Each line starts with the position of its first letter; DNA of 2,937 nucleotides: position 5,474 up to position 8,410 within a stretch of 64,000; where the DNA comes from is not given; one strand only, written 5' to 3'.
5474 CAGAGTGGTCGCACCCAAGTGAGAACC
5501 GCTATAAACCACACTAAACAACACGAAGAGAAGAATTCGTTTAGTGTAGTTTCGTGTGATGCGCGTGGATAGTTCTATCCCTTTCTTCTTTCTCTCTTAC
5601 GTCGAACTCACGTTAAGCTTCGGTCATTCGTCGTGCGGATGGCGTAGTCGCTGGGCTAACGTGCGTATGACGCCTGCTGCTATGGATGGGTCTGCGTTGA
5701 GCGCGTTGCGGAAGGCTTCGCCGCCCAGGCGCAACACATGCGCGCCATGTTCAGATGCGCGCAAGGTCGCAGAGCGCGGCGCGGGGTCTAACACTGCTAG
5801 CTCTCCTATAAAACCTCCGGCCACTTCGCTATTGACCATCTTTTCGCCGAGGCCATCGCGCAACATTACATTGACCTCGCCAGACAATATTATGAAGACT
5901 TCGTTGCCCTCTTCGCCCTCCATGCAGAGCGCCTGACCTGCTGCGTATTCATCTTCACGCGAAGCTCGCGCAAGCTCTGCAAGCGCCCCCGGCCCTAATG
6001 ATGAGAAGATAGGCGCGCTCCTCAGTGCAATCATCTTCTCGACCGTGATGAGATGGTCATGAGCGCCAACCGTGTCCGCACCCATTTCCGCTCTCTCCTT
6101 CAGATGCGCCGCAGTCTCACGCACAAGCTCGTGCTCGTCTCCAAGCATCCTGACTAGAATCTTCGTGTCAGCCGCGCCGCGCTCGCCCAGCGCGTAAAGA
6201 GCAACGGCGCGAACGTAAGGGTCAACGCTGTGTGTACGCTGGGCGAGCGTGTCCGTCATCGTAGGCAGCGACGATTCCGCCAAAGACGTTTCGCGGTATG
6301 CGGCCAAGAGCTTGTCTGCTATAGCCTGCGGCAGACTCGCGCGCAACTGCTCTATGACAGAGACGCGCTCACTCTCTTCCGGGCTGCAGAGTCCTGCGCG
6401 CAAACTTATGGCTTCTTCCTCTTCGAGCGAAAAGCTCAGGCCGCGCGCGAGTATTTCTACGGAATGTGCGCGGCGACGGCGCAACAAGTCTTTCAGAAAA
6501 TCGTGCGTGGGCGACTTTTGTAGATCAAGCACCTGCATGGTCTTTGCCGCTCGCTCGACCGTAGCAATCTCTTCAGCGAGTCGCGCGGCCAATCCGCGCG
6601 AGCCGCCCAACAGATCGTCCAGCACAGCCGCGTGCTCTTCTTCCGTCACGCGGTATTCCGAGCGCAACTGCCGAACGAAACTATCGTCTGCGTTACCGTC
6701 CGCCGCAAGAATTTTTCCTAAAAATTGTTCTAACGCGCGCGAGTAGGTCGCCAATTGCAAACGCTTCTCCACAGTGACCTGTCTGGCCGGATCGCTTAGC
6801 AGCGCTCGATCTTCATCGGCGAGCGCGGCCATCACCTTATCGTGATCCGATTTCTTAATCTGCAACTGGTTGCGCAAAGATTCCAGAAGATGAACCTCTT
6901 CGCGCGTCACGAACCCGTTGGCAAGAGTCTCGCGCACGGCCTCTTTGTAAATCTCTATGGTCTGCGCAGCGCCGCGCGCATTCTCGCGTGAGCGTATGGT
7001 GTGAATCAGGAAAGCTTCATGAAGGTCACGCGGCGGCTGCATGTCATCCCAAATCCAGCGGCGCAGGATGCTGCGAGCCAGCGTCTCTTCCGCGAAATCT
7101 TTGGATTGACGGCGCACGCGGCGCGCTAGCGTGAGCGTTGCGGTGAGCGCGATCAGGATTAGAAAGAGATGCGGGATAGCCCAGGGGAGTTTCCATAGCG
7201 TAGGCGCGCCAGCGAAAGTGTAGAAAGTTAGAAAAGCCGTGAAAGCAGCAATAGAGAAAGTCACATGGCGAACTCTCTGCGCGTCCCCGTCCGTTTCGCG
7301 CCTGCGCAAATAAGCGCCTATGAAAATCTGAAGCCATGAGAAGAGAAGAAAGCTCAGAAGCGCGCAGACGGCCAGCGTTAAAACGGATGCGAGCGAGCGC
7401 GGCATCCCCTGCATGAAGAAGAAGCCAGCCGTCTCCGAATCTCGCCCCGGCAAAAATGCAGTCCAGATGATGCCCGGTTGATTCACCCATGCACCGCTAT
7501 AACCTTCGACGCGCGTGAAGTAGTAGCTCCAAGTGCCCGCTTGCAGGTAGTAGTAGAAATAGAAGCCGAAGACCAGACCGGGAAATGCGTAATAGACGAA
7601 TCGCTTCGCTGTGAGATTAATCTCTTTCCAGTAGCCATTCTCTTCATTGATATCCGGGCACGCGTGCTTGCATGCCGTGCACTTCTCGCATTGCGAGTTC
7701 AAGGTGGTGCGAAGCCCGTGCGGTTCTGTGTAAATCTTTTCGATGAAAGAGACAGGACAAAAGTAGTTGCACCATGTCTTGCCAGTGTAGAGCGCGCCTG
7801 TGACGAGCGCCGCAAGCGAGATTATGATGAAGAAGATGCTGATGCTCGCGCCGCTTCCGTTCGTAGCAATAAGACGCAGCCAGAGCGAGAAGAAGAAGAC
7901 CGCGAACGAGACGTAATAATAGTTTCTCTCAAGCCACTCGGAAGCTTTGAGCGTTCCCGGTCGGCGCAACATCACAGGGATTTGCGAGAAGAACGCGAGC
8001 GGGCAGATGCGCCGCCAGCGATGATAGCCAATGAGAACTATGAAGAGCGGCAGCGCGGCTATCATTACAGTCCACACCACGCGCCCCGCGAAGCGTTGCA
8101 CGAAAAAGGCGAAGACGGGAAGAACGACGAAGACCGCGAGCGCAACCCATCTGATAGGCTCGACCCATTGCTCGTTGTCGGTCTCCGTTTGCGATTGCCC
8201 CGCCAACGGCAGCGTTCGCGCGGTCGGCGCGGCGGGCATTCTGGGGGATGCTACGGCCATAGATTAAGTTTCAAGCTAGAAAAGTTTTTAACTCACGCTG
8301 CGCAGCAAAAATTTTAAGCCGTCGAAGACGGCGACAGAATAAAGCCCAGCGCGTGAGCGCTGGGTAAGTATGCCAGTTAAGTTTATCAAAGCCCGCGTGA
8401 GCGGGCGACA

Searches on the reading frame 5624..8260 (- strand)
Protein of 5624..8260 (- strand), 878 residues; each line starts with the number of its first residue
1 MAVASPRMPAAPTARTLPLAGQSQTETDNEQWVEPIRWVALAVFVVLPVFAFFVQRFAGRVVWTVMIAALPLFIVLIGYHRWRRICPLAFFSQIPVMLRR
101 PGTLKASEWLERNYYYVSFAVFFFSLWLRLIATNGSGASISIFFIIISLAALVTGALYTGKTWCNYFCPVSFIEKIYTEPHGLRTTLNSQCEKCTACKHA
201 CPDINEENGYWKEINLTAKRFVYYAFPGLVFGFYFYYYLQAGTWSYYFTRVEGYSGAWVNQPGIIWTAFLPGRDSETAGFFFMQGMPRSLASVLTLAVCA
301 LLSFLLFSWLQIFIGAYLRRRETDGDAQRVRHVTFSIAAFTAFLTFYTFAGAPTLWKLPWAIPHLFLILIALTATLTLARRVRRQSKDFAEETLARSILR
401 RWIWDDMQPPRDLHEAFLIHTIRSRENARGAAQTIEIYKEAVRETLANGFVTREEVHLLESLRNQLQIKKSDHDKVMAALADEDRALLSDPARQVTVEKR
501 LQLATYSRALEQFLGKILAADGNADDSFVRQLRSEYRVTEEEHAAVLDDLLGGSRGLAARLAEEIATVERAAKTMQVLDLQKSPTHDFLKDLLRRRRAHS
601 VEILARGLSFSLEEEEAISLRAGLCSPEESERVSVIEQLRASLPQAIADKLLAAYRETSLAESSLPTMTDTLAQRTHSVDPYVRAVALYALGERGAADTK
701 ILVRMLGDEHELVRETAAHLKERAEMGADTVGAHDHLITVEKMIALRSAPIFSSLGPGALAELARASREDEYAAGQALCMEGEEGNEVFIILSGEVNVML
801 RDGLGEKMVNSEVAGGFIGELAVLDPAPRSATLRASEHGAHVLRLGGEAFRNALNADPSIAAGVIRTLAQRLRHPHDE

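Call 13: find_encoding_contigs(protein=window:5624-8260:-, flank=4000, max_places=10)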
Protein window:5624-8260:- (878 aa): 1 contig read that carries it; 1 place shown.
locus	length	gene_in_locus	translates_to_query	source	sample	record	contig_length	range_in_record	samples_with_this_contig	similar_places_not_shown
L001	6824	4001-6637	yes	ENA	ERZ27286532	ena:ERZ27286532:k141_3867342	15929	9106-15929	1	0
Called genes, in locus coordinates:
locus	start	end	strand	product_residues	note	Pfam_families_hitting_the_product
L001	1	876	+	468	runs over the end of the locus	PF00072:Response_reg, PF00158:Sigma54_activat, PF14532:Sigma54_activ_2, PF07728:AAA_5 (weak), PF25601:AAA_lid_14, PF02954:HTH_8, PF13384:HTH_23, PF13518:HTH_28 (weak), +2 more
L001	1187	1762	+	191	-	PF03544:TonB_C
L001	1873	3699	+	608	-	-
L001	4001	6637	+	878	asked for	PF13646:HEAT_2 (faint), PF00027:cNMP_binding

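Call 14: search_protein_families(library=pfam, proteins=[window:5624-8260:-])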
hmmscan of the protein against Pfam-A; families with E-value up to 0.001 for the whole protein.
window:5624-8260:- (878 aa): 3 families
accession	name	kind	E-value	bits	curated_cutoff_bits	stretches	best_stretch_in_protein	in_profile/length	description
PF00027.35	cNMP_binding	-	1.8e-16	60.3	27.5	1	771-856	3-88/89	Cyclic nucleotide-binding domain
PF13646.12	HEAT_2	-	3.5e-06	27.6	27.7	1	670-719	2-53/88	HEAT repeats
PF12801.12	Fer4_5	-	0.00021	21.6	22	1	143-171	3-31/48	4Fe-4S binding domain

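Call 27: find_related_loci(query=window:5624-8260:-, collection=metagenome_contigs, flank=4000)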
Query window:5624-8260:- (878 aa) in metagenome_contigs; peptide patterns used: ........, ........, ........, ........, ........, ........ (x = any residue, [..] = any of these).
296 stretches matched a pattern; 86 encode a relative of the query (tblastn E <= 1e-3); the best 80 are kept; 80 distinct loci.
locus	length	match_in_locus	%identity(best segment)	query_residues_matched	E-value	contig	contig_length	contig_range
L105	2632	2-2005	99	211-878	0e+0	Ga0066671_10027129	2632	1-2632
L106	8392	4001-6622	50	28-874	0e+0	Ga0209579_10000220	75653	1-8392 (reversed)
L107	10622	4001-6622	50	28-874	0e+0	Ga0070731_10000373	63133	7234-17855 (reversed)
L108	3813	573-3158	37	38-878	3e-159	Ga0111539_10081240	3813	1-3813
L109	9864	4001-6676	34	37-873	1e-145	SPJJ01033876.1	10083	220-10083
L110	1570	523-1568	100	1-349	0e+0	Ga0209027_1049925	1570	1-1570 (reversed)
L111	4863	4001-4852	53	5-296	2e-95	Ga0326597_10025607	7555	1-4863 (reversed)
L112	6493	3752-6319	29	57-875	4e-94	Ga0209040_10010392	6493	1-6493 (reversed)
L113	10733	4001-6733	29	39-871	7e-91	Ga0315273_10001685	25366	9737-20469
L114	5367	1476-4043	28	57-875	4e-90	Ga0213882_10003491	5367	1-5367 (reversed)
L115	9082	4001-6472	28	57-843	4e-88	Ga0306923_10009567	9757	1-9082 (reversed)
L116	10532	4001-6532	26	61-873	2e-86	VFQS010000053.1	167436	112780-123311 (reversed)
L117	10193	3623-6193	28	57-874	5e-86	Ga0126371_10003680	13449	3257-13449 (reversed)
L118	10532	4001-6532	26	61-873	2e-85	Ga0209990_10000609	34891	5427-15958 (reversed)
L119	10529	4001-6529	26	61-873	1e-84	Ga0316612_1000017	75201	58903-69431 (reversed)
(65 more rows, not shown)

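Call 57: find_homologous_proteins(query=window:5624-8260:-, max_evalue=1e-100)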
Query window:5624-8260:- (878 aa): 716 proteins with E <= 1e-100 among 8000 candidates; the best 120 are listed.
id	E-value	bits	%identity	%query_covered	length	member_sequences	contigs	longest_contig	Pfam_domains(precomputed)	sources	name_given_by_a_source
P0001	0.0e+0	1962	100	99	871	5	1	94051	PF00027.36,PF13646.13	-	-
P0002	0.0e+0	1707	87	98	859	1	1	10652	PF00027.36,PF13646.13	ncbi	-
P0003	0.0e+0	1688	86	97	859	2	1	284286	PF00027.36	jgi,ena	-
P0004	0.0e+0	1353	68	99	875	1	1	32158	PF12801.13,PF00027.36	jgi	jgi:hypothetical protein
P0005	0.0e+0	1343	68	99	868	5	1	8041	PF12801.13,PF00027.36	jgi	jgi:hypothetical protein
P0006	0.0e+0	1339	67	99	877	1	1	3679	PF12801.13,PF03735.20,PF00027.36,PF13646.13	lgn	-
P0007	0.0e+0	1337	67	99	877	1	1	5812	PF12801.13,PF00027.36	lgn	-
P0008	0.0e+0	1336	67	99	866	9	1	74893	PF00027.36,PF13646.13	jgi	jgi:Cyclic nucleotide-binding domain/4Fe-4S binding domain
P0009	0.0e+0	1336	67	99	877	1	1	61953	PF12801.13,PF03735.20,PF00027.36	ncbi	ncbi:MAG TPA: cyclic nucleotide-binding domain-containing protein [Pyrinomonadaceae bacterium]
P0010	0.0e+0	1334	67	99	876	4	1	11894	PF12801.13,PF00027.36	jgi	jgi:hypothetical protein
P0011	0.0e+0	1333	67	99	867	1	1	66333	PF00027.36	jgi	jgi:Cyclic nucleotide-binding domain/4Fe-4S binding domain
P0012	0.0e+0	1331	68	99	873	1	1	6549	PF00027.36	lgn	-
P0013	0.0e+0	1330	68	99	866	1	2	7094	PF12801.13,PF00027.36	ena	-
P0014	0.0e+0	1328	66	99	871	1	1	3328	PF12801.13,PF03735.20,PF00027.36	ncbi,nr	ncbi:MAG: cyclic nucleotide-binding domain-containing protein [Pyrinomonadaceae bacterium]|nr:cyclic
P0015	0.0e+0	1327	67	99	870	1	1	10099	PF00027.36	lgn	-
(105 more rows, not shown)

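Call 58: find_encoding_contigs(protein=P0003, flank=3000, max_places=4)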
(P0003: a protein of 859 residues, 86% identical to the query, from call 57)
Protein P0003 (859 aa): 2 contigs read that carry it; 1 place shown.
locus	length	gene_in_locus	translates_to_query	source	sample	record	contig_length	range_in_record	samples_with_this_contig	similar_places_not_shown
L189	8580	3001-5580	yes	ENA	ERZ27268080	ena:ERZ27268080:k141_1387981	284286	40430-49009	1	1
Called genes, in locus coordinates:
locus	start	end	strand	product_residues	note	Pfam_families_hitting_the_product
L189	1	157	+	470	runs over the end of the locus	PF00072:Response_reg, PF00158:Sigma54_activat, PF14532:Sigma54_activ_2, PF07728:AAA_5 (weak), PF25601:AAA_lid_14, PF02954:HTH_8, PF13384:HTH_23, PF13518:HTH_28 (weak), +2 more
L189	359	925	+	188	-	PF03544:TonB_C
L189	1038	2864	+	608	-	-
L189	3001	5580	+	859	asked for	PF00027:cNMP_binding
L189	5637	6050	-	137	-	PF01643:Acyl-ACP_TE (weak), PF13279:4HBT_2, PF03061:4HBT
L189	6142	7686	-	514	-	PF00501:AMP-binding, PF13193:AMP-binding_C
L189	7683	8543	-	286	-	PF03301:Trp_dioxygenase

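Call 59: find_encoding_contigs(protein=P0002, flank=3000, max_places=4)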
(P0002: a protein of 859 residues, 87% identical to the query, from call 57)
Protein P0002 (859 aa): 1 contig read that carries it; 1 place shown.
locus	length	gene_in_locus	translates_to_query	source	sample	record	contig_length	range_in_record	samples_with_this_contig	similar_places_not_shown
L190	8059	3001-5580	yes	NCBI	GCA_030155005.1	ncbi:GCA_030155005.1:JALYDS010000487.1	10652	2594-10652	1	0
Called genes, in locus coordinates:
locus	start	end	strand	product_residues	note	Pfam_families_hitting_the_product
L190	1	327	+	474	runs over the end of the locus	PF00072:Response_reg, PF00158:Sigma54_activat, PF14532:Sigma54_activ_2, PF07728:AAA_5 (weak), PF25601:AAA_lid_14, PF02954:HTH_8, PF13384:HTH_23, PF13518:HTH_28 (weak), +2 more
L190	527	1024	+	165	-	PF03544:TonB_C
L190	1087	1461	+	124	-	-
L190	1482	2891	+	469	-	-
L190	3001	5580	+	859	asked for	PF13646:HEAT_2 (weak), PF00027:cNMP_binding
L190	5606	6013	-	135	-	PF13279:4HBT_2, PF03061:4HBT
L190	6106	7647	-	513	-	PF00501:AMP-binding, PF13193:AMP-binding_C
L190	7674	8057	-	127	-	?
